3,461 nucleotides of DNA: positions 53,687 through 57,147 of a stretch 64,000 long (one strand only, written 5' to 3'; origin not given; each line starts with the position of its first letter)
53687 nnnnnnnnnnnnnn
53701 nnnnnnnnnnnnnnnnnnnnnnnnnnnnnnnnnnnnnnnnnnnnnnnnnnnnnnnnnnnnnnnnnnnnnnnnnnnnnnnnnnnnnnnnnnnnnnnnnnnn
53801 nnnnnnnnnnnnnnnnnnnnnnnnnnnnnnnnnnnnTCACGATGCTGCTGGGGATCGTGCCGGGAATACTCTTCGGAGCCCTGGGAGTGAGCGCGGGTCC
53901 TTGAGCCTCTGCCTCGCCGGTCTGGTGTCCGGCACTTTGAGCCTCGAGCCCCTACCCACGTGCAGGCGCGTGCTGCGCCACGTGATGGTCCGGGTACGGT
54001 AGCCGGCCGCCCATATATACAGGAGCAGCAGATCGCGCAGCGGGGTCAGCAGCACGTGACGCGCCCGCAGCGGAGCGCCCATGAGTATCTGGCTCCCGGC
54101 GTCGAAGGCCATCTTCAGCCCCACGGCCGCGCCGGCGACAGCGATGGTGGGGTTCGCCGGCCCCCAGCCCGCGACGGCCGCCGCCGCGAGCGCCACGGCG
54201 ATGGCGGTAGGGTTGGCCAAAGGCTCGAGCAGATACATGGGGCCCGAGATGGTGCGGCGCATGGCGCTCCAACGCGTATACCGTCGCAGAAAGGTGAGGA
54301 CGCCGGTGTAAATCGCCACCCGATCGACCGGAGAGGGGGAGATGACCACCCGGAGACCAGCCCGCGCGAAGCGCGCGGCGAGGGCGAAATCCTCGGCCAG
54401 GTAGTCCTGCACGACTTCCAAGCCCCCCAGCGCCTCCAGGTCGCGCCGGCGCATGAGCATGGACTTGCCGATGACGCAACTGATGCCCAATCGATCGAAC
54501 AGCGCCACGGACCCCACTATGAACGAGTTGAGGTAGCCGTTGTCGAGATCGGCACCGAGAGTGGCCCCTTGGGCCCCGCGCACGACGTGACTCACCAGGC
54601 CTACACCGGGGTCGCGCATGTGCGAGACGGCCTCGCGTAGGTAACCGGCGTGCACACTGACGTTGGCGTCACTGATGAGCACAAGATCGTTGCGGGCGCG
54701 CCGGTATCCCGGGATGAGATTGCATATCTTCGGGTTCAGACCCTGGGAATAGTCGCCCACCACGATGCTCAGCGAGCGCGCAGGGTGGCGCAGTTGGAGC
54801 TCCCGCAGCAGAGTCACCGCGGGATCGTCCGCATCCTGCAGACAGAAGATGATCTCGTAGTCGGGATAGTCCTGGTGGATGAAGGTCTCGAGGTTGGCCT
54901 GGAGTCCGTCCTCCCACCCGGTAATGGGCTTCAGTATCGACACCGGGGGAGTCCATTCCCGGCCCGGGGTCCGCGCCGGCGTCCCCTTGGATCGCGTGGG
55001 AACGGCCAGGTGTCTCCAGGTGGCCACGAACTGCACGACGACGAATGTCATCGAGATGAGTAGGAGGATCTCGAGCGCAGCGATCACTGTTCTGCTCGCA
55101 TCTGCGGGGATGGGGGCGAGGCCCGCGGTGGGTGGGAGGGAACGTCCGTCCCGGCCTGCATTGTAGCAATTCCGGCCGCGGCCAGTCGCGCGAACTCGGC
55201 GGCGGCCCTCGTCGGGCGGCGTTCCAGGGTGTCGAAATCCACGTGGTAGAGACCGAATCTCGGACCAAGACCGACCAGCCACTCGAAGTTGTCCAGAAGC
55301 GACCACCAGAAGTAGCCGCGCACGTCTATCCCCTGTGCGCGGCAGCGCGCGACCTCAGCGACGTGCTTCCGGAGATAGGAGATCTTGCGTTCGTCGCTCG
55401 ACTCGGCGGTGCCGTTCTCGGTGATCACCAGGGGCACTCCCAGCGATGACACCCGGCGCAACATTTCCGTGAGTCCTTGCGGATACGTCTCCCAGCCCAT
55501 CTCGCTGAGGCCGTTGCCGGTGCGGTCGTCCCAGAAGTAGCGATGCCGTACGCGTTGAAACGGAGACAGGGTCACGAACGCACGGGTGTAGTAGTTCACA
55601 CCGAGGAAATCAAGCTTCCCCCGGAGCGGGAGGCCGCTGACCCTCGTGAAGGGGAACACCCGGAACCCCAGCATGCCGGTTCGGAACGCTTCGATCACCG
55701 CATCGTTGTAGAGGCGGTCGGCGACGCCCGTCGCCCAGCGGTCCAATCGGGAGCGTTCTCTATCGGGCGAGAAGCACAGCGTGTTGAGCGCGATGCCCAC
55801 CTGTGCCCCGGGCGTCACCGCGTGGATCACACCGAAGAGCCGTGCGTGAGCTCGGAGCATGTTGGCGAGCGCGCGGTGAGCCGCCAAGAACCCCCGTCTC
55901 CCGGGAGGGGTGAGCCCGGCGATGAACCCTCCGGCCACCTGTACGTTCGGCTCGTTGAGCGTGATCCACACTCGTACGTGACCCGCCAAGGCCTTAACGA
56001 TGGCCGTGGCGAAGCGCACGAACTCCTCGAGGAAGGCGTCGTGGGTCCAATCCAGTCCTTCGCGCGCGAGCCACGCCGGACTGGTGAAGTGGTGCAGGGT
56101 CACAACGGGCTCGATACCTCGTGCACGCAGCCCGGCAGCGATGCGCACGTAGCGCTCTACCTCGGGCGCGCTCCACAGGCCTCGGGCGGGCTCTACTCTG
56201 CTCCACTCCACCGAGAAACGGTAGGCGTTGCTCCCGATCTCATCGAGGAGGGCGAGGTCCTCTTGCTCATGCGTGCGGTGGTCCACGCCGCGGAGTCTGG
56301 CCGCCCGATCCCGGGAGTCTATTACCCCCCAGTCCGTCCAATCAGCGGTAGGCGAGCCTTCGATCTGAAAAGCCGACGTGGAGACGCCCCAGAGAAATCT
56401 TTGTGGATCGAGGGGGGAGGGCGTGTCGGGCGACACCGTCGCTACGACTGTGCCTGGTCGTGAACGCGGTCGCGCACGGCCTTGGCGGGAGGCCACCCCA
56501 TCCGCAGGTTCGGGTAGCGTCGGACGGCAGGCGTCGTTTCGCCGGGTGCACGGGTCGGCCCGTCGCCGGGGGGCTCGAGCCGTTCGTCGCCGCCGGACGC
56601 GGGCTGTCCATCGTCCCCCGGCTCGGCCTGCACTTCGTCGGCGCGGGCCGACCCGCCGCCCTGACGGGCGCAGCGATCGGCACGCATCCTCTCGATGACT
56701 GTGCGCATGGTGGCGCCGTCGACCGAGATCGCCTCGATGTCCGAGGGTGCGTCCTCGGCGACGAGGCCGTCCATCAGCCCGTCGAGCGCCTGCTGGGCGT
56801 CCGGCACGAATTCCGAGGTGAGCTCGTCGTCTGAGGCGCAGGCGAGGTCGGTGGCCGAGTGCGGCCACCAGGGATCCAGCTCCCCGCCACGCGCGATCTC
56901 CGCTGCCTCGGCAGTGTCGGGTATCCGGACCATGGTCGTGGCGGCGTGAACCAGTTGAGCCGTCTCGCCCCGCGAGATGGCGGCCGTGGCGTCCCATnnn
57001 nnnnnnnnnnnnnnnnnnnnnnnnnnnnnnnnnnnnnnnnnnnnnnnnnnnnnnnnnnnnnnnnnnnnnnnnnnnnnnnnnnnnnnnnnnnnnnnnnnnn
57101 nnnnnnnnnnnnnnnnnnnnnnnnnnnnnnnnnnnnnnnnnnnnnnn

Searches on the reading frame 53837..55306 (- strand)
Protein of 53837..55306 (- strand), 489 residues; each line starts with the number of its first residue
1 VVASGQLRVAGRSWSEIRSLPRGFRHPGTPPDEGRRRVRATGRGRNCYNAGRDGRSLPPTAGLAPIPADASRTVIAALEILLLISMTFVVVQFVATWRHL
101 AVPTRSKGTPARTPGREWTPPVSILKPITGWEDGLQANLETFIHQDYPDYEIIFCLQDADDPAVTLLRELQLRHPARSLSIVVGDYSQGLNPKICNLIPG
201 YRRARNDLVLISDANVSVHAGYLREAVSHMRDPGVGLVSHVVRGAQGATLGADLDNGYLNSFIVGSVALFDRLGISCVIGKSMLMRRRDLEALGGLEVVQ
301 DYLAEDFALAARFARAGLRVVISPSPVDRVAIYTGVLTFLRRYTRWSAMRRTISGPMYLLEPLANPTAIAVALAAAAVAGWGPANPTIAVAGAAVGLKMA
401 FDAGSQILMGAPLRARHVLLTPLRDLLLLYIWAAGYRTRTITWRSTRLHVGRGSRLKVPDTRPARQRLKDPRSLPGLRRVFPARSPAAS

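Call 26: search_protein_families(library=pfam, max_evalue=0.00001, proteins=[window:53837-55306:-])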
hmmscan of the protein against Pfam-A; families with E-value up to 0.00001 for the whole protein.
window:53837-55306:- (489 aa): 4 families
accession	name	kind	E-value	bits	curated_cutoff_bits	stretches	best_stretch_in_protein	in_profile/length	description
PF13506.12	Glyco_transf_21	-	3.8e-48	163.7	21.7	1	175-347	1-173/174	Glycosyl transferase family 21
PF13641.12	Glyco_tranf_2_3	-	9.5e-15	55.7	27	1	135-347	16-228/230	Glycosyltransferase like family 2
PF13632.12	Glyco_trans_2_3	-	6.5e-14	52.6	27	1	209-382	2-181/198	Glycosyl transferase family group 2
PF00535.33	Glycos_transf_2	-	4.6e-06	27.1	23.3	1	132-293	10-167/168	Glycosyl transferase family 2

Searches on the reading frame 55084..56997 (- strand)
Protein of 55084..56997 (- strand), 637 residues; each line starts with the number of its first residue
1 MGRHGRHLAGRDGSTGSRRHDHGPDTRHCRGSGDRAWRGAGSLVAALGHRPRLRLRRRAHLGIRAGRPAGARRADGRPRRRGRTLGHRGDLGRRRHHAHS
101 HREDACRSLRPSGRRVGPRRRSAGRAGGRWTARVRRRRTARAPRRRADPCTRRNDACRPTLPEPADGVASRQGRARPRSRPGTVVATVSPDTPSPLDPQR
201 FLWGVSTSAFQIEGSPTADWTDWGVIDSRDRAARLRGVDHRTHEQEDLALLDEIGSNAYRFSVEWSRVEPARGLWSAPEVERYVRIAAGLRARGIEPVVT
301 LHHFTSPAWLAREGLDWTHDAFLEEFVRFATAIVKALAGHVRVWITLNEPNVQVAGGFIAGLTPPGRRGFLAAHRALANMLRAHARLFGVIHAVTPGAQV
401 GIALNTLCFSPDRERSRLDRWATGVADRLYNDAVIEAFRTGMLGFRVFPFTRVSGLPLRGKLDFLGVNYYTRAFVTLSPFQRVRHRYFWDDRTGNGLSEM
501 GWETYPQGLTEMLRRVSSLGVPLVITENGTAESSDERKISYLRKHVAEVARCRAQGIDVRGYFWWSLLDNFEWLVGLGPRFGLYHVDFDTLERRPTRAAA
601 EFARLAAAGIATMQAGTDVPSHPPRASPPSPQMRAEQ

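Call 26: search_protein_families(library=pfam, max_evalue=0.00001, proteins=[window:55084-56997:-])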
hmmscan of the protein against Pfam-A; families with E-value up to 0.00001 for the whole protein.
window:55084-56997:- (637 aa): 1 family
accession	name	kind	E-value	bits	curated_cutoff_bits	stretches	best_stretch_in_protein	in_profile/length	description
PF00232.24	Glyco_hydro_1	-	2.1e-76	257.7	22.6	1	198-602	6-444/453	Glycosyl hydrolase family 1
